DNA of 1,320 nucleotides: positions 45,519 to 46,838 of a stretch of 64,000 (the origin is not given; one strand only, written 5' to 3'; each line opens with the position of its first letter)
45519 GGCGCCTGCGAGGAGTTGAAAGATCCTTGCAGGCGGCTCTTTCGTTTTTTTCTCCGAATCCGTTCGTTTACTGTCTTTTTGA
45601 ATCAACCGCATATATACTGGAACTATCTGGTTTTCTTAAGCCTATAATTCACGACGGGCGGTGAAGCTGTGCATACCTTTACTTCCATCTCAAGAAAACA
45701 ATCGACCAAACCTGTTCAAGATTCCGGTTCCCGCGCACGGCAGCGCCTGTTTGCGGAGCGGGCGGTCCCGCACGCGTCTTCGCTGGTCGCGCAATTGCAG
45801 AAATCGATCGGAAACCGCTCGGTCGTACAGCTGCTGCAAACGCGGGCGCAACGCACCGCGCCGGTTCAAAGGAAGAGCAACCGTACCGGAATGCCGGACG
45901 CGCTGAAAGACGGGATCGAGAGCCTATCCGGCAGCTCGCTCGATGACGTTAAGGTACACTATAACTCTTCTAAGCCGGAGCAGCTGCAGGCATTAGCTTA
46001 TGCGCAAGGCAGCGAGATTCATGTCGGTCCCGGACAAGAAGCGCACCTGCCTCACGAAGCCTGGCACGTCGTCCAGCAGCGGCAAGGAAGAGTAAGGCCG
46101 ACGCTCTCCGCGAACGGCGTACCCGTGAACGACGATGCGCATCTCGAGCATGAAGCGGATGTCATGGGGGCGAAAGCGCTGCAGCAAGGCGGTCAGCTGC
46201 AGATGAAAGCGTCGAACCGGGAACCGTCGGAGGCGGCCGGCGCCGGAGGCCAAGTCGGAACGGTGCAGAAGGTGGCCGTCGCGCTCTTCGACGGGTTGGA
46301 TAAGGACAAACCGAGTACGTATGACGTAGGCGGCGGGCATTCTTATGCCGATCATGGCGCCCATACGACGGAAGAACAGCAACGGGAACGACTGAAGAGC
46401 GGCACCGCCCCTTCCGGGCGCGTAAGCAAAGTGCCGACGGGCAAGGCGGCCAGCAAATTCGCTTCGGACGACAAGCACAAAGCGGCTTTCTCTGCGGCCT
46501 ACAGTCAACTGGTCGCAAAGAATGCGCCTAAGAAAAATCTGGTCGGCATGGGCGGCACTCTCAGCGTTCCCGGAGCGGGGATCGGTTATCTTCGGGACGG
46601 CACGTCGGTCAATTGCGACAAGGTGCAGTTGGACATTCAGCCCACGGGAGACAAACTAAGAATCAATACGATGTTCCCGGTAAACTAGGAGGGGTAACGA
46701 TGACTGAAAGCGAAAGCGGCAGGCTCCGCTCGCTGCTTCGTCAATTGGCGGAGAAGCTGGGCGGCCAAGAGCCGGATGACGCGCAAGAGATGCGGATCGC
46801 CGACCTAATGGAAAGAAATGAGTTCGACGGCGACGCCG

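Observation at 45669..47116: DUF4157 (HExxH) toxin-like protein with unknown C-terminal domain plus a coupled acidic small protein: candidate toxin-immunity pair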

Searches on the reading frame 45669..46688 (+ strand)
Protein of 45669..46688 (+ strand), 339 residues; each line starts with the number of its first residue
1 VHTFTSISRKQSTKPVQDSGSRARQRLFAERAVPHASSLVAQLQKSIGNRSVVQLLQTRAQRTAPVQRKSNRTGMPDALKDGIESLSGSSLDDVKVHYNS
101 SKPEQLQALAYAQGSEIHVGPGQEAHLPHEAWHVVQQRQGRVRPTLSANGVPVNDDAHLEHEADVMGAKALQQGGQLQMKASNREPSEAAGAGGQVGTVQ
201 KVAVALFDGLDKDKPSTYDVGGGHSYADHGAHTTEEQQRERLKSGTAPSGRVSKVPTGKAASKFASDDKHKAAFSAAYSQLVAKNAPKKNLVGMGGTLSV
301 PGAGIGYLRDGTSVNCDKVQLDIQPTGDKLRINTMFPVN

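Call 3: search_protein_families(library=pfam, proteins=[window:45669-46688:+], max_evalue=0.01)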
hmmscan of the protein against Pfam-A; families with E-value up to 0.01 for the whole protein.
window:45669-46688:+ (339 aa): 1 family
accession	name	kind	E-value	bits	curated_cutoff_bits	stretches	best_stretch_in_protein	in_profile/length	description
PF13699.11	eCIS_core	-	3.5e-11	43.6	22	1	75-140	2-78/79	eCIS core domain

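Call 5: search_protein_families(library=ncbifam, proteins=[window:45669-46688:+], max_evalue=0.1)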
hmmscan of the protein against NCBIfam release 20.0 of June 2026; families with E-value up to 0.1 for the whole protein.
window:45669-46688:+ (339 aa): 1 family
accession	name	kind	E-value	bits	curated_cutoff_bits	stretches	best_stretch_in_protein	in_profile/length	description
NF006056.0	PRK08204.1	subfamily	0.033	13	391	1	95-151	249-304/449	hypothetical protein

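Call 6: search_solved_structures(query=window:45669-46688:+, max_evalue=1, show_alignments=2)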
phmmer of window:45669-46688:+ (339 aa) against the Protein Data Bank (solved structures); distinct sequences matched with E-value up to 1: 0.

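Call 7: find_homologous_proteins(query=window:45669-46688:+)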
Query window:45669-46688:+ (339 aa): 7078 proteins with E <= 0.001 among 8000 candidates; the best 120 are listed.
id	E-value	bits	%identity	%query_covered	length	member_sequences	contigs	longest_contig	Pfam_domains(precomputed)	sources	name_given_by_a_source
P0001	7.4e-170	583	100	78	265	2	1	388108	PF13699.12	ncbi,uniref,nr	ncbi:DUF4157 domain-containing protein [Paenibacillus antri]|uniref:DUF4157 domain-containing protei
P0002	3.9e-134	465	66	99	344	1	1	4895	PF13699.12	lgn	-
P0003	7.0e-133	461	67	94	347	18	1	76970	PF13699.12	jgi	jgi:hypothetical protein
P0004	3.2e-132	459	72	88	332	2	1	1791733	PF13699.12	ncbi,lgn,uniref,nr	ncbi:DUF4157 domain-containing protein [Paenibacillus sp. GCM10023248]|uniref:eCIS core domain-conta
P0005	3.4e-124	433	58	99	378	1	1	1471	PF13699.12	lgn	-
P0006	2.3e-97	345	60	80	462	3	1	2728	PF13699.12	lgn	-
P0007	1.0e-92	329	56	81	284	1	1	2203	PF13699.12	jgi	jgi:hypothetical protein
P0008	9.5e-89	316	76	31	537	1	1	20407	PF13699.12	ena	-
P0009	1.6e-86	309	53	80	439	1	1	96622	PF13699.12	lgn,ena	-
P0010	1.8e-77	279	-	-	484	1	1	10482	PF13699.12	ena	-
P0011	4.2e-72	262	-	-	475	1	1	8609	PF13699.12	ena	-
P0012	5.1e-72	261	-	-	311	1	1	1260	PF13699.12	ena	-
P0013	9.4e-59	218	66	36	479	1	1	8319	PF13699.12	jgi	jgi:hypothetical protein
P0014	6.3e-58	215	62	39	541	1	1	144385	PF13699.12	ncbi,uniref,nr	ncbi:DUF4157 domain-containing protein [uncultured Shewanella sp.]|uniref:eCIS core domain-containin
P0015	3.2e-56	209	50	69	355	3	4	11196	PF13699.12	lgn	-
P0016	6.6e-55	205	60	48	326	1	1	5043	PF13699.12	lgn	-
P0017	1.5e-53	201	56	58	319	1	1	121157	PF13699.12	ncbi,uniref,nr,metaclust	ncbi:eCIS core domain-containing protein [Paenibacillus gorillae]|uniref:eCIS core domain-containing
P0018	4.9e-52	196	66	39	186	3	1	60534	PF13699.12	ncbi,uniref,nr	ncbi:DUF4157 domain-containing protein [Paenibacillus sp. LHD-38]|uniref:eCIS core domain-containing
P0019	2.7e-51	193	55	52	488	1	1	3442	PF13699.12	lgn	-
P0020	2.9e-51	193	61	45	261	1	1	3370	PF13699.12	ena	-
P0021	3.7e-51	193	58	52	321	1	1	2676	PF13699.12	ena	-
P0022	9.3e-51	192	64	40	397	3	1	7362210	PF13699.12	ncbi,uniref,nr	ncbi:eCIS core domain-containing protein [Paenibacillus sp. FJAT-27812]|uniref:eCIS core domain-cont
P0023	3.6e-50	190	63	42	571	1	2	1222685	PF13699.12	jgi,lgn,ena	jgi:hypothetical protein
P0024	3.8e-50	190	69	39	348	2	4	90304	PF13699.12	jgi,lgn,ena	jgi:hypothetical protein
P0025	7.8e-50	189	63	44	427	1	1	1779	PF13699.12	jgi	jgi:Domain of unknown function (DUF4157)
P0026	1.4e-49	188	58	49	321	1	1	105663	PF13699.12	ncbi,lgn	ncbi:MAG TPA: DUF4157 domain-containing protein [Pyrinomonadaceae bacterium]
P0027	3.0e-49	187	-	-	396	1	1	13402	PF13699.12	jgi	jgi:uncharacterized protein YjhX (UPF0386 family)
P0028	6.3e-49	186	49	55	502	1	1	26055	PF13699.12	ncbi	-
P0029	7.5e-49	185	55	50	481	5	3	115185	PF13699.12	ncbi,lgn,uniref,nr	ncbi:DUF4157 domain-containing protein [Paenibacillus alginolyticus]|uniref:eCIS core domain-contain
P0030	1.5e-48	184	59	46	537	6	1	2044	PF13699.12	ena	-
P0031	2.2e-48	184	64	39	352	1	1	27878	PF13699.12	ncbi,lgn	-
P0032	3.6e-48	183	62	44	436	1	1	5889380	PF13699.12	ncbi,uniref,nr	ncbi:DUF4157 domain-containing protein [Paenibacillus humicola]|uniref:eCIS core domain-containing p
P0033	4.1e-48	183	62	40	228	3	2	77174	PF13699.12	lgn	-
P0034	4.3e-48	183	50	62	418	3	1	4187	PF13699.12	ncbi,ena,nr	ncbi:MAG TPA: DUF4157 domain-containing protein [Polyangiaceae bacterium]|nr:DUF4157 domain-containi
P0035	5.1e-48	183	56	50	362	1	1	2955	PF13699.12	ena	-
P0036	5.1e-48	183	61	41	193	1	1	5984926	PF13699.12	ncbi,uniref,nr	ncbi:DUF4157 domain-containing protein [Paenibacillus sp. R14(2021)]|uniref:eCIS core domain-contain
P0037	6.3e-48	182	71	35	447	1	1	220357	PF13699.12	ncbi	-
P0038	6.9e-48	182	47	65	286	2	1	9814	PF13699.12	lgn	-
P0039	7.0e-48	182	62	45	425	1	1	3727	PF13699.12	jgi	jgi:hypothetical protein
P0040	9.2e-48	182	48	50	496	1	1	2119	PF13699.12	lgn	-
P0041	1.1e-47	181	67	40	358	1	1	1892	PF13699.12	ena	-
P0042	1.4e-47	181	74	33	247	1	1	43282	PF13699.12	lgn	-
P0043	1.7e-47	181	70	32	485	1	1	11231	PF13699.12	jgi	jgi:hypothetical protein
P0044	2.0e-47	181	62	40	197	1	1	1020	PF13699.12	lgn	-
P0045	2.6e-47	180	52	55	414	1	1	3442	PF13699.12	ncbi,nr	ncbi:MAG TPA: DUF4157 domain-containing protein [Bacteroidia bacterium]|nr:DUF4157 domain-containing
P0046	2.9e-47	180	62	45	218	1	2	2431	PF13699.12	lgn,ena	-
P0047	3.0e-47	180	72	35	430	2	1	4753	PF13699.12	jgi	jgi:hypothetical protein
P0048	3.4e-47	180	68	39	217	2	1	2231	PF13699.12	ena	-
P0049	3.6e-47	180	56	51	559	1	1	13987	PF13699.12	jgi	jgi:hypothetical protein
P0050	3.7e-47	180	59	44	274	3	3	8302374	PF13699.12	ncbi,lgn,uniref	ncbi:eCIS core domain-containing protein [Paenibacillus sp. FSL H8-0034]|uniref:eCIS core domain-con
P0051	4.3e-47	180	68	38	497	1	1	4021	PF13699.12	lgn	-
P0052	5.7e-47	179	63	40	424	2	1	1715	PF13699.12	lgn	-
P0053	6.4e-47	179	67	37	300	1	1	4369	PF13699.12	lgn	-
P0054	6.8e-47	179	61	45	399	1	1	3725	PF14414.13,PF12639.14,PF13699.12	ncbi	-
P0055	7.2e-47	179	64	42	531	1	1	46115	PF13699.12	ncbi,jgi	jgi:hypothetical protein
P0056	7.7e-47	179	56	52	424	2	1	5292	PF13699.12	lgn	-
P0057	8.1e-47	179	49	59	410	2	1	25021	PF13699.12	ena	-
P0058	8.3e-47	179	67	39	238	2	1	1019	PF13699.12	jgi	jgi:hypothetical protein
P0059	1.1e-46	178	51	58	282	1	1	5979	PF13699.12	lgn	-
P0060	1.1e-46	178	53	53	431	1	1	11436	PF13699.12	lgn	-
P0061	1.1e-46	178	59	40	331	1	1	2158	PF13699.12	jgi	jgi:hypothetical protein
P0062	1.3e-46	178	65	43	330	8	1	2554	PF13699.12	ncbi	-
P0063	1.3e-46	178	60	44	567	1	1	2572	PF13699.12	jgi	jgi:hypothetical protein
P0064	1.4e-46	178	47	40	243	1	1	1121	PF13699.12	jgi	jgi:hypothetical protein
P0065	1.4e-46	178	59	45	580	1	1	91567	PF13699.12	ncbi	-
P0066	1.5e-46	178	72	34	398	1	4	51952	PF13699.12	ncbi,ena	-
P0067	1.5e-46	178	56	49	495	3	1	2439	PF13699.12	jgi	jgi:hypothetical protein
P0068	1.7e-46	178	63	42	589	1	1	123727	PF13699.12,PF13930.13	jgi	jgi:hypothetical protein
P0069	1.9e-46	177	73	32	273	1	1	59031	PF13699.12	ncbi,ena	-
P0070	1.9e-46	177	73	33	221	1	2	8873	PF13699.12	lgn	-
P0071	1.9e-46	177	68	39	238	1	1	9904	PF13699.12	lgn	-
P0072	2.0e-46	177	58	47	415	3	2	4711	PF13699.12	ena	-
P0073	2.0e-46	177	73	33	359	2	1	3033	PF13699.12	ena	-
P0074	2.1e-46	177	67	38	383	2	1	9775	PF13699.12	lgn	-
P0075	2.1e-46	177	55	50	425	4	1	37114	PF13699.12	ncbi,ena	-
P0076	2.2e-46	177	70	35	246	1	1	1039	PF13699.12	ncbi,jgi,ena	jgi:hypothetical protein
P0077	2.6e-46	177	74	32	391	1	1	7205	PF13699.12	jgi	jgi:hypothetical protein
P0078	2.6e-46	177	71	32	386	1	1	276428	PF13699.12,PF13930.13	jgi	-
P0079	2.6e-46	177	78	32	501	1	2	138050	PF13699.12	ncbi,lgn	-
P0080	2.8e-46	177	72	35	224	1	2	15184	PF13699.12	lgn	-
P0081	3.1e-46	177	55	52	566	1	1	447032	PF13699.12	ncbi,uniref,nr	ncbi:eCIS core domain-containing protein [Paenibacillus arenilitoris]|uniref:eCIS core domain-contai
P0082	3.2e-46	177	63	35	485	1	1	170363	PF13699.12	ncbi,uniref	ncbi:eCIS core domain-containing protein [Methanosarcina sp.]|uniref:eCIS core domain-containing pro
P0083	3.5e-46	177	73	35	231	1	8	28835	PF13699.12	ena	-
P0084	3.8e-46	176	51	58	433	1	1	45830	PF13699.12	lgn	-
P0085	3.8e-46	176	59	42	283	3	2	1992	PF13699.12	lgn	-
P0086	4.1e-46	176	69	37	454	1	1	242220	PF13699.12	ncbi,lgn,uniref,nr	ncbi:DUF4157 domain-containing protein [Pandoraea sp. ISTKB]|uniref:eCIS core domain-containing prot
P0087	4.6e-46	176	65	38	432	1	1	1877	PF13699.12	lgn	-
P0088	4.8e-46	176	71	36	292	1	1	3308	PF13699.12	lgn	-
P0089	4.8e-46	176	66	39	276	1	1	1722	PF13699.12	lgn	-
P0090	5.3e-46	176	64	45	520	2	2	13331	PF13699.12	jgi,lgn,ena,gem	-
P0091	5.5e-46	176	61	45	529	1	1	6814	PF13699.12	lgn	-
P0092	6.1e-46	176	54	51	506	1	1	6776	PF13699.12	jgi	jgi:hypothetical protein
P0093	6.1e-46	176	58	48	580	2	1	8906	PF13699.12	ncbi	-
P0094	6.1e-46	176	67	40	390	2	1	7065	PF13699.12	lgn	-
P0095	6.2e-46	176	64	41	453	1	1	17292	PF13699.12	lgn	-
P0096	6.7e-46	176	75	32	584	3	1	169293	PF14414.13,PF13699.12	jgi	-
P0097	6.9e-46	176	54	55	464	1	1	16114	PF13699.12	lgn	-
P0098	6.9e-46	176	72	35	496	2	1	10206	PF13699.12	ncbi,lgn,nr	ncbi:MAG: DUF4157 domain-containing protein [Chloroflexota bacterium]|nr:DUF4157 domain-containing p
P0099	7.0e-46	176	63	42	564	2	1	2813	PF13699.12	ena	-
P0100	7.4e-46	175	56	53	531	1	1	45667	PF13699.12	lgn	-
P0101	7.6e-46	175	62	42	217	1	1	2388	PF13699.12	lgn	-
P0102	7.8e-46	175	64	41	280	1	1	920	PF13699.12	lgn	-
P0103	7.8e-46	175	59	44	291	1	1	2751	PF13699.12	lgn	-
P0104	8.2e-46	175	46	65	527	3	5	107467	PF13699.12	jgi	jgi:hypothetical protein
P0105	8.3e-46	175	78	31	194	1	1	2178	PF13699.12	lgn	-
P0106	8.4e-46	175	55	53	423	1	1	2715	PF13699.12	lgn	-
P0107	1.0e-45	175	65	38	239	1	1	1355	PF13699.12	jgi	jgi:hypothetical protein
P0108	1.0e-45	175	62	42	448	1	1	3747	PF13699.12,PF13930.13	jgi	jgi:hypothetical protein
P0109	1.0e-45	175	71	33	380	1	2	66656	PF13699.12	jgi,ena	-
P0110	1.1e-45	175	56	49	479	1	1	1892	PF13699.12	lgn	-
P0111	1.1e-45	175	65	37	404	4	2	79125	PF13699.12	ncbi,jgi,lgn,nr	ncbi:MAG: hypothetical protein QOG13_2970 [Sphingomonadales bacterium]|jgi:hypothetical protein|nr:h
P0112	1.1e-45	175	73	32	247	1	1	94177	PF13699.12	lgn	-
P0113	1.2e-45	175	49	56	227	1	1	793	PF13699.12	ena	-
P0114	1.2e-45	175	74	32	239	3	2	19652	PF13699.12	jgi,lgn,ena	-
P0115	1.2e-45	175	61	38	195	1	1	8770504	PF13699.12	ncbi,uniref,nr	ncbi:DUF4157 domain-containing protein [Paenibacillus hamazuiensis]|uniref:eCIS core domain-containi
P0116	1.2e-45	175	73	32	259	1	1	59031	PF13699.12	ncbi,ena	-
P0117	1.2e-45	175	56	52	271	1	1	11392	PF13699.12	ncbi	-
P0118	1.2e-45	175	76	33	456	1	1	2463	PF13699.12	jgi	jgi:hypothetical protein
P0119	1.2e-45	175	62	42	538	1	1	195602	PF13699.12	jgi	jgi:hypothetical protein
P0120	1.3e-45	175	56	46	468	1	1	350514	PF13699.12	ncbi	-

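Call 17: find_encoding_contigs(protein=P0004, flank=8000, max_places=3)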
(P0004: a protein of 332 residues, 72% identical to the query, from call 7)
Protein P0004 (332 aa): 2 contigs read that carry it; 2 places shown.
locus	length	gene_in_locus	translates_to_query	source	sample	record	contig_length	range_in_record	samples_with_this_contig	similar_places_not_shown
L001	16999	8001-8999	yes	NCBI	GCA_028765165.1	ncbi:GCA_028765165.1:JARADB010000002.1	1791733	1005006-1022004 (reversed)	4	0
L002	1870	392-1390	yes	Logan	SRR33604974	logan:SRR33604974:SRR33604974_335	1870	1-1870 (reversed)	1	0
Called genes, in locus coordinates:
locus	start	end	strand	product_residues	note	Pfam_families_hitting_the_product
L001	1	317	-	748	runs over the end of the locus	PF01751:Toprim, PF01131:Topoisom_bac, PF13342:Toprim_Crpt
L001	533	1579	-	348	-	PF14398:ATPgrasp_YheCD, PF14397:ATPgrasp_ST (faint)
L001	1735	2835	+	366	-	PF25852:DUF6242_C (faint), PF02012:BNR (faint), PF15902:Sortilin-Vps10 (faint)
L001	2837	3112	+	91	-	PF02597:ThiS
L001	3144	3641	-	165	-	PF00149:Metallophos (weak), PF12850:Metallophos_2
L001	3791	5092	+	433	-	PF20030:bpMoxR, PF07728:AAA_5, PF17868:AAA_lid_8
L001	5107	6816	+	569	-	PF13519:VWA_2 (faint)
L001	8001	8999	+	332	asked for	PF13699:eCIS_core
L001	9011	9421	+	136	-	-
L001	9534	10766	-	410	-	PF05977:MFS_3, PF13347:MFS_2 (faint), PF07690:MFS_1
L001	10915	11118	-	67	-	-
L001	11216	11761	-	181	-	PF03473:MOSC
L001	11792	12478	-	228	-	PF02585:PIG-L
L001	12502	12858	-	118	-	-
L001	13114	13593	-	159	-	PF00255:GSHPx, PF00578:AhpC-TSA (weak)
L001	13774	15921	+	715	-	PF02562:PhoH (faint), PF00580:UvrD-helicase, PF13245:AAA_19 (faint), PF13604:AAA_30 (faint), PF13361:UvrD_C (weak), PF13538:UvrD_C_2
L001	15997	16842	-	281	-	PF02645:DegV, PF13684:FakA-like_C (weak)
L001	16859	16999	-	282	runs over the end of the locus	PF02645:DegV, PF13684:FakA-like_C (weak)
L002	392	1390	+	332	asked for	PF13699:eCIS_core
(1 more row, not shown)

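Call 19: find_encoding_contigs(protein=P0003, flank=8000, max_places=3)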
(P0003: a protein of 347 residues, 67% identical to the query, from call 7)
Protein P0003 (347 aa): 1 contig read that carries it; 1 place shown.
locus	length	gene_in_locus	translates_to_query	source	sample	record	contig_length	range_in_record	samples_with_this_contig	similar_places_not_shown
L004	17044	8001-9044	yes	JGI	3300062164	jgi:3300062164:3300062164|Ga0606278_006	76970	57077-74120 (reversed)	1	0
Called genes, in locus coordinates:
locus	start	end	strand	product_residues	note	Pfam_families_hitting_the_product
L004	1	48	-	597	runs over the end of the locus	PF01979:Amidohydro_1, PF07969:Amidohydro_3 (weak), PF13382:Adenine_deam_C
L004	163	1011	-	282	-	PF01522:Polysacc_deac_1, PF11959:DUF3473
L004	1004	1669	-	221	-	PF08003:Methyltransf_9 (weak), PF13489:Methyltransf_23, PF03141:Methyltransf_29 (weak), PF13847:Methyltransf_31, PF08241:Methyltransf_11, PF08242:Methyltransf_12, PF13649:Methyltransf_25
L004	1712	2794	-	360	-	PF13480:Acetyltransf_6 (weak)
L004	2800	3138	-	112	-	PF00892:EamA (weak)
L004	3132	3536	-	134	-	PF10066:DUF2304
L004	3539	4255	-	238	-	PF00535:Glycos_transf_2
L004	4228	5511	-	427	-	PF03901:Glyco_transf_22 (weak), PF13231:PMT_2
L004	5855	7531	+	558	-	PF00672:HAMP, PF00015:MCPsignal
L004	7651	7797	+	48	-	-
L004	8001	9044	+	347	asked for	PF13699:eCIS_core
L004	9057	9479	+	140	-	-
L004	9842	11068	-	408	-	PF01139:RtcB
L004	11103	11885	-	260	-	PF10127:RlaP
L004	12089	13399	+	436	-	PF13280:WYL, PF25583:WCX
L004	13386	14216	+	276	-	-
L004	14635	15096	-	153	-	PF02627:CMD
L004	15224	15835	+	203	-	PF02082:Rrf2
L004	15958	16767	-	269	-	PF08242:Methyltransf_12, PF13649:Methyltransf_25, PF13847:Methyltransf_31, PF08241:Methyltransf_11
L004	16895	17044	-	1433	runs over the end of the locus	PF25275:Golvesin_C, PF02368:Big_2, PF26182:Ig_NUP210_5th (faint), PF26918:Ig_Eae (faint), PF25275:Golvesin_C, PF08329:ChitinaseA_N (faint), PF02368:Big_2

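Call 22: find_encoding_contigs(protein=P0009, flank=8000, max_places=2)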
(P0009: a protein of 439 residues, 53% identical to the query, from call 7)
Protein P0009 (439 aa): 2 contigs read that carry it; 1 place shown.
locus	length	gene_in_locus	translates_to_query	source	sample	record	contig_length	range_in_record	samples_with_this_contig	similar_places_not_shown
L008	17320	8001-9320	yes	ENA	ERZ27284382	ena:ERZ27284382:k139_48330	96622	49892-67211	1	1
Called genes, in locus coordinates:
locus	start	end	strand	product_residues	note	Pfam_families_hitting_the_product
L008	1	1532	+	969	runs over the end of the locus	-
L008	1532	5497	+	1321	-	PF19268:CIS_TMP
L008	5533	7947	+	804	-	PF00704:Glyco_hydro_18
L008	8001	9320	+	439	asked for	PF13699:eCIS_core (weak)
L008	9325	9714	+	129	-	-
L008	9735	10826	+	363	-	-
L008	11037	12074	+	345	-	-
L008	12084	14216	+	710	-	PF22673:MCP-like_PDC_1, PF02743:dCache_1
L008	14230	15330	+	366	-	-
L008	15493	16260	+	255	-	-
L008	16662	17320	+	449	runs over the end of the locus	PF07690:MFS_1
